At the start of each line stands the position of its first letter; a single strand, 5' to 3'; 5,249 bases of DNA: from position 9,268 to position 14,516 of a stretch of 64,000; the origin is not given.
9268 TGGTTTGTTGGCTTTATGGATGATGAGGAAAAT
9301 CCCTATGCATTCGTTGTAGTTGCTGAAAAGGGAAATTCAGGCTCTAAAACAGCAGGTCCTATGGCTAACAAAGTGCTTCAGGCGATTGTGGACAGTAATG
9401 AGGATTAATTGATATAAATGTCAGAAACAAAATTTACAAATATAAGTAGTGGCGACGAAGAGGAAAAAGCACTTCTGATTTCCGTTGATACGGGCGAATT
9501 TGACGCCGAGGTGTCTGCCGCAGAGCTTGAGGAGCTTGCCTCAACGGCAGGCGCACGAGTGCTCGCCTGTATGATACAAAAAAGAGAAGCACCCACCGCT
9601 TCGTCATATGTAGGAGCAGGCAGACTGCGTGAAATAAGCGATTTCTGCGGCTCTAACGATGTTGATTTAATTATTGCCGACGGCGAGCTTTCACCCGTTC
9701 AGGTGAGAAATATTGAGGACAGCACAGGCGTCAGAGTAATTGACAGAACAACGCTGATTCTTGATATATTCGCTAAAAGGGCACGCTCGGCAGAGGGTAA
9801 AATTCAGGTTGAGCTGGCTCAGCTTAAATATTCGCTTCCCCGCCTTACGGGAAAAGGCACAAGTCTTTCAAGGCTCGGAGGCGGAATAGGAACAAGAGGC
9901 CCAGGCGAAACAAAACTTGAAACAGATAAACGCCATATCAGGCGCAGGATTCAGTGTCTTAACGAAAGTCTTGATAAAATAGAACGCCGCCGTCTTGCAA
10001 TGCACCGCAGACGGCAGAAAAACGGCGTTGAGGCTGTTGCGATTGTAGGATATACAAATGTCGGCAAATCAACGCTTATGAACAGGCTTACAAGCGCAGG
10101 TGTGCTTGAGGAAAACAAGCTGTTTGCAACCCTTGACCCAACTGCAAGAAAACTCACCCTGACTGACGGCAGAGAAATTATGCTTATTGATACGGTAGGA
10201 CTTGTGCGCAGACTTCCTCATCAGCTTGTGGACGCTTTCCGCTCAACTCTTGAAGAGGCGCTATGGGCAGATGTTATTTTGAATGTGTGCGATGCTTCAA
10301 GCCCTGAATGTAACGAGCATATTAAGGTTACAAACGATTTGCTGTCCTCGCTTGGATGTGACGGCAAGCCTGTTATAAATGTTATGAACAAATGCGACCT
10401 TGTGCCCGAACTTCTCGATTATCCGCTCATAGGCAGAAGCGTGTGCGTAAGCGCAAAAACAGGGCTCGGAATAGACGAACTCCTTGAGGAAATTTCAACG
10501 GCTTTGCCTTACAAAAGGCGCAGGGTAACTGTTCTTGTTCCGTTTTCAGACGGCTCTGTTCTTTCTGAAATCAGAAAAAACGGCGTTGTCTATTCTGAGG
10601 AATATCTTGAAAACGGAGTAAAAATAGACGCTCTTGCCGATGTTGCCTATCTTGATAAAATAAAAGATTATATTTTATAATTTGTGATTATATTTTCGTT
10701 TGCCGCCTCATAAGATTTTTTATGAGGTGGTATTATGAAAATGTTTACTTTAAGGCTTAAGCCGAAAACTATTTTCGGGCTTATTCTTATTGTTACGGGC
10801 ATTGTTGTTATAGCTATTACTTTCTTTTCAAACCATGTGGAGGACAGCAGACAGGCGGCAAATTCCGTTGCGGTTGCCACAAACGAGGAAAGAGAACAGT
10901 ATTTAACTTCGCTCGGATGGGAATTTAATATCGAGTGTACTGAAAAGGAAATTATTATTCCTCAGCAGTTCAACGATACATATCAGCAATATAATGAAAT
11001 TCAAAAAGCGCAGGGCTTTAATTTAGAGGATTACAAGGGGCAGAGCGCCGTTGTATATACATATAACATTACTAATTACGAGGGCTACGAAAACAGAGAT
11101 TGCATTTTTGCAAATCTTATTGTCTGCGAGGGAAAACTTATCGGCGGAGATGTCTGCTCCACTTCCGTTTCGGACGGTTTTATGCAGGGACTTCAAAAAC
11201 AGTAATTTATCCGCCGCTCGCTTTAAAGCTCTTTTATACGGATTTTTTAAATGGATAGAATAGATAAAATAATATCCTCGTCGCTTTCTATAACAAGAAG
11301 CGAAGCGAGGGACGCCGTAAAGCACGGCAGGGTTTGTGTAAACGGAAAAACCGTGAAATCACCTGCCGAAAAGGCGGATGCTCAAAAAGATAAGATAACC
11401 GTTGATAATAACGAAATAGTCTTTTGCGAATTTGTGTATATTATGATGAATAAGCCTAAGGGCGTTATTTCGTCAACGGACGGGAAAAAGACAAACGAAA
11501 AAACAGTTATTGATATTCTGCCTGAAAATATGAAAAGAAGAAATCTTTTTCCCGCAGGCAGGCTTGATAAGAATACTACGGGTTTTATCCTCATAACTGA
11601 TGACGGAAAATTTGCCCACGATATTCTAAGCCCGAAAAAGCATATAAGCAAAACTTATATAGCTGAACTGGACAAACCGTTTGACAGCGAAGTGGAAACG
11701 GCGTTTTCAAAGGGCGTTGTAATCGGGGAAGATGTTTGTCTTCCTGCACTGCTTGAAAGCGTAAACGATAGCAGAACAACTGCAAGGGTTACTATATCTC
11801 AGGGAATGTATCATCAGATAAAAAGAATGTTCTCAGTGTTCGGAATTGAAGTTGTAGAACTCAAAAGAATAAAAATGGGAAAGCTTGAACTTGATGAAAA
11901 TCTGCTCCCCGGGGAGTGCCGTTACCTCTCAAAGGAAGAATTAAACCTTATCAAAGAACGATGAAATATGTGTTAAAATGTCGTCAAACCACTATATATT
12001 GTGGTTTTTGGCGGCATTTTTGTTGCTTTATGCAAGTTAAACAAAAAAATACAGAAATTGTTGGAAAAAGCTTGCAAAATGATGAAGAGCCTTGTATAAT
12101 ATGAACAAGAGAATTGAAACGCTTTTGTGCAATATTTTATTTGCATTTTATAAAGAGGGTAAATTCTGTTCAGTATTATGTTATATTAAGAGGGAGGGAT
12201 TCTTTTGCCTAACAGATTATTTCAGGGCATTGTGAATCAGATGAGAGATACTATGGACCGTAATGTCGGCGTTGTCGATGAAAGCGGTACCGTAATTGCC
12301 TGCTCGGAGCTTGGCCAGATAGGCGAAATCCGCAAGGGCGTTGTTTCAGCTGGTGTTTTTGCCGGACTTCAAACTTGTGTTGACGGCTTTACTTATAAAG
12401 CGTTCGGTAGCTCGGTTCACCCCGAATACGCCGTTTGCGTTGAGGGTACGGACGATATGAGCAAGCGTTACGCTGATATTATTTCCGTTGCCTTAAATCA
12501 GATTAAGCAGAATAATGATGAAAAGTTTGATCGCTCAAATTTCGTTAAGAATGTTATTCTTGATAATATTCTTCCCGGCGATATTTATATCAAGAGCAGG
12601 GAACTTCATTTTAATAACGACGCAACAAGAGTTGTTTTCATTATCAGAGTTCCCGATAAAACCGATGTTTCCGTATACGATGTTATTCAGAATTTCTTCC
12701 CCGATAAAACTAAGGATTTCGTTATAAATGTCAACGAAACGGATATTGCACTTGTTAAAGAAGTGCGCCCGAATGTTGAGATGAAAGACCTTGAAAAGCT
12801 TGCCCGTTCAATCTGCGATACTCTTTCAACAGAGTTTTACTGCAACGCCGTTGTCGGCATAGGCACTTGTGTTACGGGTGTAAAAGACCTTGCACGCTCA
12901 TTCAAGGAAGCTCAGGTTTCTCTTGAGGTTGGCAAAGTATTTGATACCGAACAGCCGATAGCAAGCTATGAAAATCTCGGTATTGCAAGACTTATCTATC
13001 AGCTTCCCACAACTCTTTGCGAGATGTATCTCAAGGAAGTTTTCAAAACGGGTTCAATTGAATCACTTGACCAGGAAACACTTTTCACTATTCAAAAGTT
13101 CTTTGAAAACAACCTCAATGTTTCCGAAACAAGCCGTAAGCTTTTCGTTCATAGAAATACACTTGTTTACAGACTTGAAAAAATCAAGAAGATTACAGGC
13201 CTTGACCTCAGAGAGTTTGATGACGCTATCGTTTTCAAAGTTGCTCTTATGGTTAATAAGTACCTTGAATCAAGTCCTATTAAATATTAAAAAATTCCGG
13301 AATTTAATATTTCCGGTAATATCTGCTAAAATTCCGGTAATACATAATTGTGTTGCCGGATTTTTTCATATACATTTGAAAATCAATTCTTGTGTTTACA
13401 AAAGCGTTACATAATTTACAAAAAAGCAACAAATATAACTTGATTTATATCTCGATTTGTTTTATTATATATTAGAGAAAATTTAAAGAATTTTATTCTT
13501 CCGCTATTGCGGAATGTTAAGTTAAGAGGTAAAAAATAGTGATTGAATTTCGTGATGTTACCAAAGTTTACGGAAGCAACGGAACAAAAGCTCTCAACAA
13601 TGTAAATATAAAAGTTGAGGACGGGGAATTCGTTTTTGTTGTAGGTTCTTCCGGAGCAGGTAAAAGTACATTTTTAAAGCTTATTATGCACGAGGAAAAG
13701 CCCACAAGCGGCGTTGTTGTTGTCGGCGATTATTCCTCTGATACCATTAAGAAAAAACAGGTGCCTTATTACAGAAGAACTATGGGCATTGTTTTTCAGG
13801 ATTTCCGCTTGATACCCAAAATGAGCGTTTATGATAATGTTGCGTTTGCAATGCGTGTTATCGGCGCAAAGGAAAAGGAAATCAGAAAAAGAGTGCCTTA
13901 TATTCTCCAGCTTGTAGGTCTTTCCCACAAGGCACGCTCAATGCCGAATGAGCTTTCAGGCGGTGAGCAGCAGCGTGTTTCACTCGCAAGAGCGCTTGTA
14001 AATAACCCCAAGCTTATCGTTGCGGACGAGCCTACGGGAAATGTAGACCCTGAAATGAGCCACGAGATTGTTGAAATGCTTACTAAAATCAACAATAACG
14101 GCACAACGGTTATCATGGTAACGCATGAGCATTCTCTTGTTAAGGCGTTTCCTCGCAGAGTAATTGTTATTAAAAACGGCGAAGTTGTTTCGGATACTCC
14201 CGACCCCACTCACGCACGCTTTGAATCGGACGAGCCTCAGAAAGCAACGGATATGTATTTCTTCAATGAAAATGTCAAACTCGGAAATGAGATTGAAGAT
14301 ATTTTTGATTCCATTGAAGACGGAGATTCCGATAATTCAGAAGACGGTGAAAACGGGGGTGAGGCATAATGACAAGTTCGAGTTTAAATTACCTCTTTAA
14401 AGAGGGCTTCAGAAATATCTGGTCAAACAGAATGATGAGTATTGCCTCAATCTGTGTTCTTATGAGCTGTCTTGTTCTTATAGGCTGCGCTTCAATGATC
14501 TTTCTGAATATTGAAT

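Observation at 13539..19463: ftsE-ftsX followed by three tandem paralogous coiled-coil M23 peptidase genes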

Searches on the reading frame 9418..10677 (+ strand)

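Call 51: search_protein_families(library=ncbifam, proteins=[window:9418-10677:+], max_evalue=1e-10)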
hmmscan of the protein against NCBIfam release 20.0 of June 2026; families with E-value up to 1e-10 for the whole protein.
window:9418-10677:+ (420 aa): 9 families
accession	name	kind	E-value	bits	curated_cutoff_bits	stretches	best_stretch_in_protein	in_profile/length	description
TIGR03156.1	GTP_HflX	equivalog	3.3e-133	444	216.75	1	17-362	1-350/351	GTPase HflX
NF008280.0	PRK11058.1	equivalog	4.1e-94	315.8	441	1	14-400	7-398/426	ribosome rescue GTPase HflX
TIGR03594.1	GTPase_EngA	equivalog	1.4e-18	67.2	306.7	1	206-367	2-164/432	ribosome biogenesis GTPase Der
NF000908.1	PRK00089.1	equivalog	1.1e-14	54.4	237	1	206-366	5-170/291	GTPase Era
NF003661.0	PRK05291.1-3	equivalog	7.3e-13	48.7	380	1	171-363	186-370/448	tRNA uridine-5-carboxymethylaminomethyl(34) synthesis GTPase MnmE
NF007071.0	PRK09518.1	equivalog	7.4e-13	47.9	953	1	197-369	435-620/706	bifunctional cytidylate kinase/GTPase Der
NF002828.0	PRK03003.1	equivalog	1.7e-12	46.7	631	1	182-369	194-389/477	ribosome biogenesis GTPase Der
TIGR03918.1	GTP_HydF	equivalog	2e-12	46.7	325.55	1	206-371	9-175/392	[FeFe] hydrogenase H-cluster maturation GTPase HydF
TIGR00450.1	mnmE_trmE_thdF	equivalog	5.7e-12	45.4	252.6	1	169-360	177-360/446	tRNA uridine-5-carboxymethylaminomethyl(34) synthesis GTPase MnmE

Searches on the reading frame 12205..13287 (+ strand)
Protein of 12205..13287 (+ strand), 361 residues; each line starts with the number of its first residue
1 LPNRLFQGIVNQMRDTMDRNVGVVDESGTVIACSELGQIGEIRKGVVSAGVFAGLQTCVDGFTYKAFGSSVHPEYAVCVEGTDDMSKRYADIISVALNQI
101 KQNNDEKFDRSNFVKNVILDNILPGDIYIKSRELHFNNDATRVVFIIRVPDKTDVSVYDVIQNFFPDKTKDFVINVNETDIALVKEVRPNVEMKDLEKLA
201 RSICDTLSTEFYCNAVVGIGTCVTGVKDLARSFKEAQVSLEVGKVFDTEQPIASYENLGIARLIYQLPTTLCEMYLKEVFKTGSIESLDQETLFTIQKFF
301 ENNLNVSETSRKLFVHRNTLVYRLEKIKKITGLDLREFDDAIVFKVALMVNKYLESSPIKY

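Call 45: search_protein_families(library=pfam, proteins=[window:12205-13287:+], max_evalue=0.001)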
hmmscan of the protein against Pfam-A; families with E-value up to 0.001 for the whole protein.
window:12205-13287:+ (361 aa): 3 families
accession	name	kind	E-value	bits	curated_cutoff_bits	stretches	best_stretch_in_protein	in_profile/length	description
PF13556.12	HTH_30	-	1.3e-19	70.2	27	1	295-349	4-58/59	PucR C-terminal helix-turn-helix domain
PF17853.6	GGDEF_2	-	3.9e-13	50.1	24.5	1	127-242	8-116/116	GGDEF-like domain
PF05651.19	Diacid_rec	-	0.00015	21.8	23.6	1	5-47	5-47/134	Putative sugar diacid recognition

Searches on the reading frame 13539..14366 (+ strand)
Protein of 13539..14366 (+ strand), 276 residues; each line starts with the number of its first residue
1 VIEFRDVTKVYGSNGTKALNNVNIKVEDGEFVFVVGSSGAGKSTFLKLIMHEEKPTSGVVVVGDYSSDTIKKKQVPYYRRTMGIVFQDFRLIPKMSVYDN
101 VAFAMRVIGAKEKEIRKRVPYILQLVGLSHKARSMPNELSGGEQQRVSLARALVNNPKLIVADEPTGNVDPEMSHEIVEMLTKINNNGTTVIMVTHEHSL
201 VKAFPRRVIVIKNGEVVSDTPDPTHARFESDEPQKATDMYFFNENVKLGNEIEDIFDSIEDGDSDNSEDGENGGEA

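Call 3: search_protein_families(library=pfam, proteins=[window:13539-14366:+], max_evalue=0.01)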
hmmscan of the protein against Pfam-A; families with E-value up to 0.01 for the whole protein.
window:13539-14366:+ (276 aa): 14 families
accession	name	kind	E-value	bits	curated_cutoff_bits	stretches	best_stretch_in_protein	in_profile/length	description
PF00005.33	ABC_tran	-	7.1e-35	121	25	1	19-166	1-136/137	ABC transporter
PF13304.12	AAA_21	-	1.5e-07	32.3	27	1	150-200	249-302/304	AAA domain, putative AbiEii toxin, Type IV TA system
PF02463.25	SMC_N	-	3.8e-05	23.6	40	1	28-210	23-211/220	RecF/RecN/SMC N terminal domain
PF13191.12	AAA_16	-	0.00025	22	32.6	1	26-79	19-68/167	AAA ATPase domain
PF13401.12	AAA_22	-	0.00075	20.3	27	1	29-194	5-121/130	AAA domain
PF03193.22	RsgA_GTPase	-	0.00084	19.6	30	1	17-54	95-131/174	RsgA GTPase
PF13479.12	AAA_24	-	0.00098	19.5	27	0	32-79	5-46/195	AAA domain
PF06414.18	Zeta_toxin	-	0.0013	18.7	22.3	1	31-71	18-55/199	Zeta toxin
PF20720.3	nSTAND3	-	0.003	17.7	27.2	0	16-53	4-41/155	Novel STAND NTPase 3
PF03266.21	NTPase_1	-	0.004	17.5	23.9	0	32-70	2-39/168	NTPase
PF20703.3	nSTAND1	-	0.0066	16.5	27.1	0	20-46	24-50/379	Novel STAND NTPase 1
PF13555.12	AAA_29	-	0.007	16.5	27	0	22-46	15-39/61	P-loop containing region of AAA domain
PF00910.28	RNA_helicase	-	0.0083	17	21.5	0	32-109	1-76/105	RNA helicase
PF01935.23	DUF87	-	0.0096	16.5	23.2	0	34-79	28-80/220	Helicase HerA, central domain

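Call 4: search_protein_families(library=ncbifam, proteins=[window:13539-14366:+], max_evalue=0.01)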
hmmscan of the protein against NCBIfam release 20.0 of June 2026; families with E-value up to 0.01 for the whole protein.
window:13539-14366:+ (276 aa): 196 families (the best 25 are shown)
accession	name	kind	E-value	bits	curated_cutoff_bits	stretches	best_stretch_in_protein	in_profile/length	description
TIGR02673.1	FtsE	equivalog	1.4e-83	279.8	264.85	1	1-214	1-213/214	cell division ATP-binding protein FtsE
NF007027.0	PRK09493.1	equivalog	1.2e-56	191.7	379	1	1-221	1-219/240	glutamine ABC transporter ATP-binding protein GlnQ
NF040933.2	ABC_arch_GlcV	equivalog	6.2e-56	189.8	450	1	2-217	3-221/357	glucose ABC transporter ATP-binding protein GlcV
NF038007.1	ABC_ATP_DarD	equivalog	7.7e-56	189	375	1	1-215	1-217/218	darobactin export ABC transporter ATP-binding protein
TIGR02315.1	ABC_phnC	equivalog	5.7e-55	186.4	266.1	1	1-220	1-228/243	phosphonate ABC transporter ATP-binding protein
TIGR03608.1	L_ocin_972_ABC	subfamily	1.8e-54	184.3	254.85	1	6-206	3-202/206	putative bacteriocin export ABC transporter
TIGR02314.1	ABC_MetN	equivalog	2.9e-54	184.3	499.7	1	1-219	1-222/343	methionine ABC transporter ATP-binding protein MetN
TIGR02211.1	LolD_lipo_ex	equivalog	7.7e-54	182.5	307.75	1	1-216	1-219/221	lipoprotein-releasing ABC transporter ATP-binding protein LolD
TIGR04521.1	ECF_ATPase_2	equivalog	2.9e-50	170.9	330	1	2-221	1-228/279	energy-coupling factor transporter ATPase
NF006987.0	PRK09452.1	equivalog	2.4e-49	168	482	1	1-219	17-229/378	spermidine/putrescine ABC transporter ATP-binding protein PotA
NF043075.1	MMSYN1_0197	equivalog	6.2e-49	166.8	550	1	1-216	2-211/341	spermidine/putrescine ABC transporter ATP-binding protein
TIGR04520.1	ECF_ATPase_1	equivalog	6.3e-49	166.8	315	1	2-220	1-218/269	energy-coupling factor transporter ATPase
NF007826.0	PRK10535.1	equivalog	7.6e-49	166.5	966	1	2-231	5-236/648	macrolide ABC transporter ATP-binding protein/permease MacB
TIGR03265.1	PhnT2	equivalog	8.8e-48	163.3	457.7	1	3-217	6-214/353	putative 2-aminoethylphosphonate ABC transporter ATP-binding protein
NF008639.0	PRK11629.1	equivalog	1.2e-47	162.3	360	1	12-215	19-223/234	lipoprotein-releasing ABC transporter ATP-binding protein LolD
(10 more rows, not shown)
